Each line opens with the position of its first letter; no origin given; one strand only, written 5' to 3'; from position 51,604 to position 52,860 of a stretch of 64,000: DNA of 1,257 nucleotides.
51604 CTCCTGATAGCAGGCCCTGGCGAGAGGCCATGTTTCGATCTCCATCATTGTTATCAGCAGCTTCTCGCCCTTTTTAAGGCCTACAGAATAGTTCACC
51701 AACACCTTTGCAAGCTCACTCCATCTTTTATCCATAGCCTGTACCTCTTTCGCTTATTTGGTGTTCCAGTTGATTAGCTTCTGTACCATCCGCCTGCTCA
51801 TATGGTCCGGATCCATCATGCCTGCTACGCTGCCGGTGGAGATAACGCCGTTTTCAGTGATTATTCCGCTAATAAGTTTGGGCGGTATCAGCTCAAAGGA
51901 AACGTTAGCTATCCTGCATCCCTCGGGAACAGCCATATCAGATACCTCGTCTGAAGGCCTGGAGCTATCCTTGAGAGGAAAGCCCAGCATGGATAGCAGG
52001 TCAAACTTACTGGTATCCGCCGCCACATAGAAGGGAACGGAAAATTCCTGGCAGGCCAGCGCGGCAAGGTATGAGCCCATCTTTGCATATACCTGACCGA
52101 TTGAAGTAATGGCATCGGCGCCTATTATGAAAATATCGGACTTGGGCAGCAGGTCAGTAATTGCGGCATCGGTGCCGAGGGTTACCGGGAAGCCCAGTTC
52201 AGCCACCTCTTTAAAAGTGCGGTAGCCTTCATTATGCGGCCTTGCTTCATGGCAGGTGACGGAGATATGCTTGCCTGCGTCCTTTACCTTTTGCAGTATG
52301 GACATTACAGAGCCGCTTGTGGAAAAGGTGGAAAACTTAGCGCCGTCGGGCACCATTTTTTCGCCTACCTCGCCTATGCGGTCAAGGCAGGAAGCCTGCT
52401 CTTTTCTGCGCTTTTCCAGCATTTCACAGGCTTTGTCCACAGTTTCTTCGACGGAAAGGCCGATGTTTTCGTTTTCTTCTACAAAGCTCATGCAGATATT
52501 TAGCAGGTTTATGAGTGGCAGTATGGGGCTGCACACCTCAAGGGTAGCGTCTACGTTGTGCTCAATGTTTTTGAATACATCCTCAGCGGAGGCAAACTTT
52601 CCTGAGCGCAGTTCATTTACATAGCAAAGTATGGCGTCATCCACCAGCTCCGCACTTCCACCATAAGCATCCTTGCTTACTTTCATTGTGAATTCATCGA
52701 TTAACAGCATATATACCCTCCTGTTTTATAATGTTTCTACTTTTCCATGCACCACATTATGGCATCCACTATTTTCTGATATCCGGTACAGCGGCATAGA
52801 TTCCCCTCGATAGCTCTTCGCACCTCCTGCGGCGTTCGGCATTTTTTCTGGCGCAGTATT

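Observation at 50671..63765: Eleven-gene operon mixing a sugar ABC importer, a kinase, two eIF-2B-family proteins, BtpA/SgcQ, a three-subunit Mo-hydroxylase and an M29 peptidase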

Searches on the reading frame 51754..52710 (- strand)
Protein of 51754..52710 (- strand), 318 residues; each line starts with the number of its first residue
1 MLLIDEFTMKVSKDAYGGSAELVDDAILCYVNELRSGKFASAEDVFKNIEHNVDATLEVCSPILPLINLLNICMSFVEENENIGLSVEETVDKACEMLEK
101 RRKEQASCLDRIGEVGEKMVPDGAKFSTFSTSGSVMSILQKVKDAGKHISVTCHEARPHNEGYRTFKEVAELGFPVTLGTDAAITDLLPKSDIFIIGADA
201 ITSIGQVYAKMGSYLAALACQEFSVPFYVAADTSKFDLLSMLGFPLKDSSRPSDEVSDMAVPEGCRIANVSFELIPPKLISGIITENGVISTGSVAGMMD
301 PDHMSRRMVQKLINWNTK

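Call 3: search_protein_families(library=pfam, proteins=[window:51754-52710:-])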
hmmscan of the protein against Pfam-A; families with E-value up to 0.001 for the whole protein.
window:51754-52710:- (318 aa): 1 family
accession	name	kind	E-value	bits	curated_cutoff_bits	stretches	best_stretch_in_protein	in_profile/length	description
PF01008.23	IF-2B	-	2.2e-44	152.2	22.4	1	31-291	17-279/280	Initiation factor 2 subunit family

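Call 4: search_protein_families(library=ncbifam, proteins=[window:51754-52710:-])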
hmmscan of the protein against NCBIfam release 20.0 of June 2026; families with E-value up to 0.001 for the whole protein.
window:51754-52710:- (318 aa): 8 families
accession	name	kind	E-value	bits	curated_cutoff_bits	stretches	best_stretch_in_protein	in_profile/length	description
TIGR00524.1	eIF-2B_rel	subfamily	2.1e-40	138.8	185.85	1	30-291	30-302/303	S-methyl-5-thioribose-1-phosphate isomerase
TIGR00511.1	ribulose_e2b2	equivalog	2.3e-39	135.4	314.1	1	40-298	38-294/301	ribose 1,5-bisphosphate isomerase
NF004326.0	PRK05720.1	subfamily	1.7e-31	109.3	271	1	87-297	118-347/358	s-methyl-5-thioribose-1-phosphate isomerase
NF006210.0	PRK08335.1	equivalog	1.2e-29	103.4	339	1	93-290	84-269/275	translation initiation factor IF-2B subunit alpha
TIGR00512.1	salvage_mtnA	equivalog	6.6e-29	100.9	279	1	84-291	106-334/335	S-methyl-5-thioribose-1-phosphate isomerase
NF004436.0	PRK05772.1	equivalog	1.1e-22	80.8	521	1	132-291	185-350/363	S-methyl-5-thioribose-1-phosphate isomerase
NF004700.0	PRK06036.1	equivalog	5.5e-22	78.2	528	1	71-291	96-329/339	S-methyl-5-thioribose-1-phosphate isomerase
NF004994.0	PRK06372.1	equivalog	5.4e-14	52.2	249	1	126-293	90-249/253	translation initiation factor IF-2B subunit delta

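Call 22: search_solved_structures(query=window:51754-52710:-, max_evalue=0.00001, show_alignments=2)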
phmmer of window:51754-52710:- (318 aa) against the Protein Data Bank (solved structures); distinct sequences matched with E-value up to 0.00001: 40.
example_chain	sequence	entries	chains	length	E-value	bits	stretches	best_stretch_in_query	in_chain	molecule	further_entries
5yfs_A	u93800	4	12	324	1.2e-28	103.6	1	106-292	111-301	Ribose 1,5-bisphosphate isomerase | Ribose-1,5-bisphosphate isomerase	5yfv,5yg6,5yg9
5yfj_A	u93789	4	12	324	6.1e-28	101.3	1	106-292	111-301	Ribose 1,5-bisphosphate isomerase | Ribose-1,5-bisphosphate isomerase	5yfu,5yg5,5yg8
5yft_A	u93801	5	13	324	3.1e-27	99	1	106-292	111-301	Ribose 1,5-bisphosphate isomerase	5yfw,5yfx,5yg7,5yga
3vm6_A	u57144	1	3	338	5.9e-27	98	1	37-292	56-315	Translation initiation factor eIF-2B, delta subunit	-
3a11_A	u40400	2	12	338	2.9e-26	95.8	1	37-292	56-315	Translation initiation factor eIF-2B, delta subunit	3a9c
1vb5_A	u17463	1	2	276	4.7e-24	88.5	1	96-290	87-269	translation initiation factor eIF-2B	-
2yrf_A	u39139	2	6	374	3.4e-18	69.3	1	136-293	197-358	Methylthioribose-1-phosphate isomerase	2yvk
1t5o_A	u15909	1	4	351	3.6e-18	69.2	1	83-290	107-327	Translation initiation factor eIF2B, subunit delta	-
1t9k_A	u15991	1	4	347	9.4e-18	67.8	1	26-291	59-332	Probable methylthioribose-1-phosphate isomerase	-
4ldq_A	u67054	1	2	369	1.2e-17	67.4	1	97-292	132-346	Methylthioribose-1-phosphate isomerase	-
4ldr_A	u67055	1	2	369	8.5e-17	64.7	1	97-292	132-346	Methylthioribose-1-phosphate isomerase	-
3ecs_A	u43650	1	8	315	9.2e-16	61.3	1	109-296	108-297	Translation initiation factor eIF-2B subunit alpha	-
7kma_A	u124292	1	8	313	9.2e-16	61.3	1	109-296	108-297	Translation initiation factor eIF-2B subunit alpha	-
6caj_H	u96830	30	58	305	9.4e-16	61.3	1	109-295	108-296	Translation initiation factor eIF-2B subunit alpha | Translation initiation factor eIF2B subunit alpha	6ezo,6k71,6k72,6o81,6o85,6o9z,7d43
9y3t_G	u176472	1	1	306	9.5e-16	61.3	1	109-295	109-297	Translation initiation factor eIF2B subunit alpha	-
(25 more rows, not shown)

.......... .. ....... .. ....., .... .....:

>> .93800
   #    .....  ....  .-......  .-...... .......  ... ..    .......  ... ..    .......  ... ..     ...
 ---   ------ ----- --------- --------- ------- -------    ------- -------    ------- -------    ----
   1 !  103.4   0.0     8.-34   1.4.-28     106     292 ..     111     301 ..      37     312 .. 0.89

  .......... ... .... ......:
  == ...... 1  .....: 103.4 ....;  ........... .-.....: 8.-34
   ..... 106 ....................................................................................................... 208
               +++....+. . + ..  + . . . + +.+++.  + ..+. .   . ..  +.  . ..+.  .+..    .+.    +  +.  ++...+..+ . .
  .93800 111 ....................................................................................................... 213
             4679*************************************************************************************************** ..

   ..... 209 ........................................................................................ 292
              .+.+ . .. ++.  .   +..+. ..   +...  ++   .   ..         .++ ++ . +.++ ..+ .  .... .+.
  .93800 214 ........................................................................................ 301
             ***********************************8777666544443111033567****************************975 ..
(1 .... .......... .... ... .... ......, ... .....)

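Call 39: find_related_loci(query=A4, collection=genome_contigs, flank=10000)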
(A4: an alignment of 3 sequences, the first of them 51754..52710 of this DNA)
Query A4 (318 aa) in genome_contigs; peptide patterns used: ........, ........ (x = any residue, [..] = any of these).
365 stretches matched a pattern, but none encodes a relative of the query by tblastn (E <= 1e-3).

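Call 40: find_homologous_proteins(query=A3, max_evalue=1e-20)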
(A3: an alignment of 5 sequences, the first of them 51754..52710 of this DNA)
Query A3 (5 sequences) (318 aa, profile of the alignment): 510 proteins with E <= 1e-20 among 8000 candidates; the best 120 are listed.
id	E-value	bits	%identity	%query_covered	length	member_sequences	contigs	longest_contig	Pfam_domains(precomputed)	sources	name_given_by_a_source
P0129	3.5e-176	603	79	99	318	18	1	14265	PF01008.24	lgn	-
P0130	4.1e-176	603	100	100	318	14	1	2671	PF01008.24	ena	-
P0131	3.1e-170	584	69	99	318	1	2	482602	PF01008.24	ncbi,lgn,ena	-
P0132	8.3e-168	576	80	100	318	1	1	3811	PF01008.24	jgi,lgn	-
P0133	4.7e-165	567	70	99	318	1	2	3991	PF01008.24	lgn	-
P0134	2.4e-158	545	73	100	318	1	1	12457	PF01008.24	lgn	-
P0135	6.0e-156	537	73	99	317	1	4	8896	PF01008.24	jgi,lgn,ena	-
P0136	2.1e-153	528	29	98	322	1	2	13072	PF01008.24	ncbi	-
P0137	9.9e-153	526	69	99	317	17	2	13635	PF01008.24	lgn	-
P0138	3.5e-150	518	68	100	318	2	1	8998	PF01008.24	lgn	-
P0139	7.5e-150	517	68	99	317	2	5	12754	PF01008.24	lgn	-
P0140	6.1e-149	514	68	100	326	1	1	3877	PF01008.24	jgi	-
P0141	1.4e-128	447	30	96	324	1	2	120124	PF01008.24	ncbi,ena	ncbi:MAG: translation initiation factor eIF-2B [Bellilinea sp.]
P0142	7.1e-127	441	30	96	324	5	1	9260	PF01008.24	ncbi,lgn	-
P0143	4.4e-126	439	30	96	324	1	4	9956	PF01008.24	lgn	-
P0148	6.5e-123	428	29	96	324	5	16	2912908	PF01008.24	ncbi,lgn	ncbi:MAG: hypothetical protein ABFD24_10990 [Anaerolineaceae bacterium]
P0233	1.4e-102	361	50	99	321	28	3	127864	PF01008.24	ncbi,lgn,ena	-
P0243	9.3e-97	342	43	98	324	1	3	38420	PF01008.24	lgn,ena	-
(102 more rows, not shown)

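Call 41: find_encoding_contigs(protein=P0148, flank=10000, max_places=1)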
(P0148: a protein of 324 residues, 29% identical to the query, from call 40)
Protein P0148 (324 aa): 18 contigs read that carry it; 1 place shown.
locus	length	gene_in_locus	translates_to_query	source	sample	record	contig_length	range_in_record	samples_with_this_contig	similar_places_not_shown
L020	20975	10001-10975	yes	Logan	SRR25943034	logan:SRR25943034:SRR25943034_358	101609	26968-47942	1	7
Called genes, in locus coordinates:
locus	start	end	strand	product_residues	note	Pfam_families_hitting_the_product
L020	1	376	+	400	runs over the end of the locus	PF04326:SLFN_AlbA_2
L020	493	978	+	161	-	-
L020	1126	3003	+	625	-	PF03235:GmrSD_N, PF07510:GmrSD_C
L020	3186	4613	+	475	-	PF11074:DUF2779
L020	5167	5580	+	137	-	PF21818:DUF6884, PF03883:H2O2_YaaD (weak)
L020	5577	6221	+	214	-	PF26468:GIY_YIG_3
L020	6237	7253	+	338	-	-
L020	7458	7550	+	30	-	-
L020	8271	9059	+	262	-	PF00392:GntR (weak), PF01047:MarR (weak), PF08220:HTH_DeoR, PF08279:HTH_11 (weak), PF00455:DeoRC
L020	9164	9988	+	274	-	PF03437:BtpA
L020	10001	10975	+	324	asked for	PF01008:IF-2B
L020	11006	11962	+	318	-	PF01008:IF-2B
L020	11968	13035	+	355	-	PF02073:Peptidase_M29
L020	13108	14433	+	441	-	PF01547:SBP_bac_1, PF13531:SBP_bac_11 (faint), PF13416:SBP_bac_8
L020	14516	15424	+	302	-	PF00528:BPD_transp_1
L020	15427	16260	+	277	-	PF00528:BPD_transp_1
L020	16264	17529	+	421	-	PF01315:Ald_Xan_dh_C, PF02738:MoCoBD_1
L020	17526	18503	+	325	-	PF20256:MoCoBD_2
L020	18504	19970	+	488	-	PF00370:FGGY_N, PF02782:FGGY_C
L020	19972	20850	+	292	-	PF00941:FAD_binding_5, PF03450:CO_deh_flav_C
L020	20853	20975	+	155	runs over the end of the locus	PF00111:Fer2, PF13085:Fer2_3 (weak), PF01799:Fer2_2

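Call 42: find_encoding_contigs(protein=P0233, flank=10000, max_places=1)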
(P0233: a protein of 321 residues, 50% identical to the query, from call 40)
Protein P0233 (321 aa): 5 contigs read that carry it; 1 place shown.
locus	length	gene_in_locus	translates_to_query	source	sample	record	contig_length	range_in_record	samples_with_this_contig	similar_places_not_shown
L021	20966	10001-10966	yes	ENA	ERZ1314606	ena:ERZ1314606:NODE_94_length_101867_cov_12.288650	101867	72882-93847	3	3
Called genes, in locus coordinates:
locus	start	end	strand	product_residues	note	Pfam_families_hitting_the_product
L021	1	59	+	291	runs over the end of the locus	PF00497:SBP_bac_3 (weak)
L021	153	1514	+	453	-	PF01546:Peptidase_M20, PF07687:M20_dimer (weak)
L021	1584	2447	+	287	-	PF02588:YitT_membrane, PF10035:DUF2179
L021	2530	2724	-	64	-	PF13683:rve_3 (weak), PF13333:rve_2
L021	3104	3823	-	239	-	PF02525:Flavodoxin_2, PF03358:FMN_red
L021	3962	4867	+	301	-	PF20434:BD-FAE, PF00561:Abhydrolase_1 (faint), PF07859:Abhydrolase_3, PF00326:Peptidase_S9, PF01738:DLH (faint)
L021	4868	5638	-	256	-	PF08220:HTH_DeoR, PF08279:HTH_11, PF00455:DeoRC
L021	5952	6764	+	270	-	PF03437:BtpA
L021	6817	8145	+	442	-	PF01547:SBP_bac_1, PF13416:SBP_bac_8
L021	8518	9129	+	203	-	PF00528:BPD_transp_1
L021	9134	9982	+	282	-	PF00528:BPD_transp_1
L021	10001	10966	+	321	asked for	PF01008:IF-2B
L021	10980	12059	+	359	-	PF02073:Peptidase_M29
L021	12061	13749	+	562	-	PF00370:FGGY_N, PF02782:FGGY_C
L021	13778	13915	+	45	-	-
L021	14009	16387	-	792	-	PF03477:ATP-cone, PF13597:NRDD, PF00462:Glutaredoxin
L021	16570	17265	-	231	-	PF13353:Fer4_12, PF04055:Radical_SAM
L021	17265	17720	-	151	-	PF09719:C_GCAxxG_C_C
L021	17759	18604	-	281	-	PF00950:ABC-3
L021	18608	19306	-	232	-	PF00005:ABC_tran, PF13304:AAA_21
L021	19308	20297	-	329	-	PF01297:ZnuA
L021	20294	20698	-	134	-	PF01475:FUR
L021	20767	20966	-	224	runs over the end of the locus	PF08534:Redoxin, PF00578:AhpC-TSA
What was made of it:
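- The Mo enzyme is missing in type C clusters, which would then release an untreated aldehyde (call 42).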

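Call 44: find_related_loci(query=A3, collection=metagenome_contigs, flank=10000)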
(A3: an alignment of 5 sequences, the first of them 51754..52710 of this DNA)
Query A3 (318 aa) in metagenome_contigs; peptide patterns used: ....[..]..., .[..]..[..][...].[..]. (x = any residue, [..] = any of these).
385 stretches matched a pattern; 22 encode a relative of the query (tblastn E <= 1e-3); 22 distinct loci.
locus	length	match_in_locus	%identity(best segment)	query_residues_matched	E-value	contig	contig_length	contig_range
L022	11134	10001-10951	78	1-317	7e-163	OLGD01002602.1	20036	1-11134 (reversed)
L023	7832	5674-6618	79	1-315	5e-163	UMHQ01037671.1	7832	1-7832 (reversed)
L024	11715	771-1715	79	1-315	6e-163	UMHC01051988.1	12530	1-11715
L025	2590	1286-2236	77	1-317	6e-170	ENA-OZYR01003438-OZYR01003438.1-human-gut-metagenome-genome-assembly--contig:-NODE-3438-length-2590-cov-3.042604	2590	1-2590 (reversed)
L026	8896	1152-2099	73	1-316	4e-156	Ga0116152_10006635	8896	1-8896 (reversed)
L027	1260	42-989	54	1-318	5e-121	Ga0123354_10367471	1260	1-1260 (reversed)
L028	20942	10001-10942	49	2-315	9e-97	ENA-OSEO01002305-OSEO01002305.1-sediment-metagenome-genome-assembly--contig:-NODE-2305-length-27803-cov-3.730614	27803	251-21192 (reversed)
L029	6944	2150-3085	41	7-318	2e-74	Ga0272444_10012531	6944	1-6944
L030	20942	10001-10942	50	1-315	6e-97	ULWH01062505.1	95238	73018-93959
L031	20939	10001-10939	31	4-315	3e-50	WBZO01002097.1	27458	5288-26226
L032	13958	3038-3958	32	10-315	5e-50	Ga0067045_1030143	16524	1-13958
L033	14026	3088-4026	31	4-315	1e-48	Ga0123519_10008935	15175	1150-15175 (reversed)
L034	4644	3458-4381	33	10-318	2e-48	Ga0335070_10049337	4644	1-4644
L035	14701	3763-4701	29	4-315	9e-46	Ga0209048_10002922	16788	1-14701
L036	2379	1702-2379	34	10-235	2e-33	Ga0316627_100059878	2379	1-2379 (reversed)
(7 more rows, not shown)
